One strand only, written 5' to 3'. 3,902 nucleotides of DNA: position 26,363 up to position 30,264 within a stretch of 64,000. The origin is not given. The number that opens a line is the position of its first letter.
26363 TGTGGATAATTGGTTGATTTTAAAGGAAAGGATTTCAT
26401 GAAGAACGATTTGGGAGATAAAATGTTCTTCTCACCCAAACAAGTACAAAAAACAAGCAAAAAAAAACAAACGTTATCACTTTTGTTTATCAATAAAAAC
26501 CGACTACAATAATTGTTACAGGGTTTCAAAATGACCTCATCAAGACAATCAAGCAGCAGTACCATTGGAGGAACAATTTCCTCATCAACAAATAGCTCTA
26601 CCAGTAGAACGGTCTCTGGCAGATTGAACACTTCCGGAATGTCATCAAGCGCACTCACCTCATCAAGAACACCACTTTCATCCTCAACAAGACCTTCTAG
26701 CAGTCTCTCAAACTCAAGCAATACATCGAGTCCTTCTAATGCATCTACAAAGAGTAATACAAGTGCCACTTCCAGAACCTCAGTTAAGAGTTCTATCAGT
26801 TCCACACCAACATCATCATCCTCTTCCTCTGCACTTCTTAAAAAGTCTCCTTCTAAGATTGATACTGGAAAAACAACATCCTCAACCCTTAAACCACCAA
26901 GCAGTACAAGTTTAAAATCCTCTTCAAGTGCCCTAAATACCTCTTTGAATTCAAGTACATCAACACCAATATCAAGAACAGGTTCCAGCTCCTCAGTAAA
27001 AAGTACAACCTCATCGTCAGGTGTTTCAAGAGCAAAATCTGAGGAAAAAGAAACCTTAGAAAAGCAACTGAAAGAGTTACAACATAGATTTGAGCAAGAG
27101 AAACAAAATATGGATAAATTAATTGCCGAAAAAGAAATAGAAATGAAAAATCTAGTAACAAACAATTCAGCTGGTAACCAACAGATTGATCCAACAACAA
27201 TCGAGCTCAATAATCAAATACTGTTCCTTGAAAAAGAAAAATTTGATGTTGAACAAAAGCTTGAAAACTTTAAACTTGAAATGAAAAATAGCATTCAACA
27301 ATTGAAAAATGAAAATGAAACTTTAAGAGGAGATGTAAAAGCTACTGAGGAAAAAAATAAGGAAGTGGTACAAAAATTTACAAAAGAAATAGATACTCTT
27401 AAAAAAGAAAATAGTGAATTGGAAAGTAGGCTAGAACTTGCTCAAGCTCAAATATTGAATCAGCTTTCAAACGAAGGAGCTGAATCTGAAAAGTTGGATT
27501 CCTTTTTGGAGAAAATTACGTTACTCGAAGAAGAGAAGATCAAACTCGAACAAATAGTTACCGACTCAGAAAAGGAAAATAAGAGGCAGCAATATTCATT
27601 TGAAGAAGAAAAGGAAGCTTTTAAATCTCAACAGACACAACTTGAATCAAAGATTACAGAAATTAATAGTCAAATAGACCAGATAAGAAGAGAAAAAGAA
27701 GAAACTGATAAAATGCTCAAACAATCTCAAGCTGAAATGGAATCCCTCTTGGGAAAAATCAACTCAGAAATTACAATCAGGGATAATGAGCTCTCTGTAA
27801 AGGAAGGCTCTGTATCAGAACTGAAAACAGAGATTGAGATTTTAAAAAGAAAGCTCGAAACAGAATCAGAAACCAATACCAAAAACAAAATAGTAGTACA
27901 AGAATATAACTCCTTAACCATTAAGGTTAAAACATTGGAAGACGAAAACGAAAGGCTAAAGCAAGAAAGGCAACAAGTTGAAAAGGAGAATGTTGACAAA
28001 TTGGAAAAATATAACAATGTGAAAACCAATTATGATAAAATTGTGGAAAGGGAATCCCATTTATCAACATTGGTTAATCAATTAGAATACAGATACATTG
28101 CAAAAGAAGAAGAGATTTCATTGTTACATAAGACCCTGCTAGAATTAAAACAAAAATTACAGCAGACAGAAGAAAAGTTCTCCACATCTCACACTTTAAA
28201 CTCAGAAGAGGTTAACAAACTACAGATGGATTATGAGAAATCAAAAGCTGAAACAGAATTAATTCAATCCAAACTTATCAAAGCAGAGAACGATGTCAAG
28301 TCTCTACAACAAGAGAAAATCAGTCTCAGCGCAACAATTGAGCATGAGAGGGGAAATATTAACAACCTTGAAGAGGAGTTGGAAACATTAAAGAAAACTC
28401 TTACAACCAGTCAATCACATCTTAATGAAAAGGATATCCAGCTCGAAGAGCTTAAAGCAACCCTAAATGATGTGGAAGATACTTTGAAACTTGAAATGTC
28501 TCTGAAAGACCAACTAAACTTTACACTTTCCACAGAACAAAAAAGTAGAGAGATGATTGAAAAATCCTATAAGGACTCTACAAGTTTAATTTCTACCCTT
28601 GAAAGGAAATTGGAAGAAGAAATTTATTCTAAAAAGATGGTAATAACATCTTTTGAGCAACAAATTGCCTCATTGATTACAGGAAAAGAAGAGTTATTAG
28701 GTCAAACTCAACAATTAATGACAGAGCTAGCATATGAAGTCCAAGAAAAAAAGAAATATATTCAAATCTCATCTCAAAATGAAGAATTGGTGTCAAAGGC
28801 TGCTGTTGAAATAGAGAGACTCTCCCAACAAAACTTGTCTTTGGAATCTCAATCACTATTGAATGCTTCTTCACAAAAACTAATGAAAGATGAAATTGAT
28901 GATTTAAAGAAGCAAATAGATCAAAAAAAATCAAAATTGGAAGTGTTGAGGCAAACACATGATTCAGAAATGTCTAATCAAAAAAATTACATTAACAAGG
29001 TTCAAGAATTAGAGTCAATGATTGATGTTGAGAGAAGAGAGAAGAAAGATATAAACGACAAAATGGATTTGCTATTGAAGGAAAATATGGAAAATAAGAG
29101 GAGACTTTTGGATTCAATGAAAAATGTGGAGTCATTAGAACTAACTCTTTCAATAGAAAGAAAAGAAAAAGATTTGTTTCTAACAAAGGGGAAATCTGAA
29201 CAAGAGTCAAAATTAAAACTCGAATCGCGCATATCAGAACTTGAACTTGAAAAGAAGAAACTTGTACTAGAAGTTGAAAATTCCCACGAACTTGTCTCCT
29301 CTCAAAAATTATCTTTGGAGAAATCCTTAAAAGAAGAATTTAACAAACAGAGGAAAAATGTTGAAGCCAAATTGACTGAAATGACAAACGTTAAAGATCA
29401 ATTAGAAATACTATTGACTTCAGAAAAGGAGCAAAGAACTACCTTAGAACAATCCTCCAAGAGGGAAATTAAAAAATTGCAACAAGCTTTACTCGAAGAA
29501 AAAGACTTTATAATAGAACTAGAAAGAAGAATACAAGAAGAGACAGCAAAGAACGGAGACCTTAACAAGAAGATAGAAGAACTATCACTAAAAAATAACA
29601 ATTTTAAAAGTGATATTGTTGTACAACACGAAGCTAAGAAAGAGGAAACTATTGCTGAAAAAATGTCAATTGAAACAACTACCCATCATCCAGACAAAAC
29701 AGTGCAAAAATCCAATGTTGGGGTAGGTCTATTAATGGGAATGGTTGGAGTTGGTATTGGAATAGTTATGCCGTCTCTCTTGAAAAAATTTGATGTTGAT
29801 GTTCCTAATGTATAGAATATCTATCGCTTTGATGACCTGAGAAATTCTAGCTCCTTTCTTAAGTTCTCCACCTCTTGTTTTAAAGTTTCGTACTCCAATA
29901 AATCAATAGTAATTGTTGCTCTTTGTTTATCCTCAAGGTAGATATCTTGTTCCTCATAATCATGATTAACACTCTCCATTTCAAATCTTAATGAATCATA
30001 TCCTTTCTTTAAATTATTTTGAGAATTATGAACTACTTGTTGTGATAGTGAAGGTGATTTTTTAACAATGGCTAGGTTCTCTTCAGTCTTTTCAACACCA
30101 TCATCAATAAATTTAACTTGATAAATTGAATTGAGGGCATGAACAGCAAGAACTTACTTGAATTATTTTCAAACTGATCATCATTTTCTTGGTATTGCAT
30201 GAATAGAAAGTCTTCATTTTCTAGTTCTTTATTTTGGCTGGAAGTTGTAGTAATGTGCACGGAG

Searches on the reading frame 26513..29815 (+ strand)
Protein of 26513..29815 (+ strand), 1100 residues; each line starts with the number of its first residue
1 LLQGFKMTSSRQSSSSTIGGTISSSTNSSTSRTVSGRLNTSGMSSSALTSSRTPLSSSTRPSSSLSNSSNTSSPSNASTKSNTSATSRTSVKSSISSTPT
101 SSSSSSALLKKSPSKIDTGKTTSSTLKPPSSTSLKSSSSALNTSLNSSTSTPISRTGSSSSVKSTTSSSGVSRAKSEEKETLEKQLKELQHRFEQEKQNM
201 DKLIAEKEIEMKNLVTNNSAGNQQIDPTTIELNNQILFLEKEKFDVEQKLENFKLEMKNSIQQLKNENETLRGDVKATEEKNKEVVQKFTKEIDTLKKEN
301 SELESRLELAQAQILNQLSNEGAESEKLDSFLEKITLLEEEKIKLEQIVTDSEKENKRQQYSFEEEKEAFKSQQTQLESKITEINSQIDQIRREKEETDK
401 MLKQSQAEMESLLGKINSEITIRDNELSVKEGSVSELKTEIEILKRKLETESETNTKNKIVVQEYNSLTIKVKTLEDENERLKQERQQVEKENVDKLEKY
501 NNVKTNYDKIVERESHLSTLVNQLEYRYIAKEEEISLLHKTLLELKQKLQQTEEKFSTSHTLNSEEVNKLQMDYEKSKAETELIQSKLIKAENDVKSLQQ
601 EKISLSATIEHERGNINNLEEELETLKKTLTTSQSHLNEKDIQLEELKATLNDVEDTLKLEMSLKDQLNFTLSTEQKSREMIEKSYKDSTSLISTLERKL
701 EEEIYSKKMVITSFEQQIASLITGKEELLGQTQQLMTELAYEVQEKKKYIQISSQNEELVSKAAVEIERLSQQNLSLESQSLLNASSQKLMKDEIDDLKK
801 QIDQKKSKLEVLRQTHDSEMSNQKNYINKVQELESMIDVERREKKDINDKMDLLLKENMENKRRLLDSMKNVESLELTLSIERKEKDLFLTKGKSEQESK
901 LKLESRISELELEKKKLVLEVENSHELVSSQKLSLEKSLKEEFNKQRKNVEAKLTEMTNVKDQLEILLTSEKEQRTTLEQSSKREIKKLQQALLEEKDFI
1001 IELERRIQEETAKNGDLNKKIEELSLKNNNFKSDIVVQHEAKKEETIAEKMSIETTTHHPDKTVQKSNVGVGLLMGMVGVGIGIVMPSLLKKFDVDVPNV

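Call 5: search_protein_families(library=pfam, proteins=[window:26513-29815:+], max_evalue=0.01)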
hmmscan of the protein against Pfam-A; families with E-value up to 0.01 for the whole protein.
window:26513-29815:+ (1100 aa): 1 family
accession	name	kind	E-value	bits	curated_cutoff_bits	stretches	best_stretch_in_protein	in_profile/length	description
PF08614.16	ATG16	-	2.8e-05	24.8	33.7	1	331-487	27-182/200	Autophagy protein 16 (ATG16)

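Call 61: find_homologous_proteins(query=window:26528-29812:+, max_evalue=1e-10)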
Query window:26528-29812:+: 8000 candidates shared short words with the query, none scored E <= 1e-10.

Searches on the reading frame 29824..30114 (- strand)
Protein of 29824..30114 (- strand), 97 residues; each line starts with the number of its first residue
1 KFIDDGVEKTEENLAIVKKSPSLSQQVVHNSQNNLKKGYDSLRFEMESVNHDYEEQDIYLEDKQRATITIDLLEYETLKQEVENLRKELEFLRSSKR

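Call 46: search_protein_representatives(protein=window:29824-30114:-)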
Query: 97 residues. Proteins with E-value up to 0.001 (for the whole library): 0; up to 1e-10: 0; up to 1e-30: 0. The best 0 are listed.

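Call 60: predict_structure(protein=window:29824-30114:-)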
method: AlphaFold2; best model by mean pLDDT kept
length: 97 residues; sequences in the alignment: 1
mean_pLDDT: 83.3   pTM: 0.38
mean pLDDT of the five models: 83.3, 78.4, 74.1, 67.4, 55.5
residues with pLDDT >= 90: 48; 70-90: 26; 50-70: 22; < 50: 1
segments of 3 or more residues with pLDDT < 50: none
pLDDT, mean of each block of 10 residues (from residue 1): 56 62 76 92 92 86 92 97 97 84
secondary structure, 60 per line:
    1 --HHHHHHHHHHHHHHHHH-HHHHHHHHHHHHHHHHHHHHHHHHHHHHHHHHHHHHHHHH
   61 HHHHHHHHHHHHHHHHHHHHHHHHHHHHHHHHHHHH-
elements in order: H3-19 H21-96
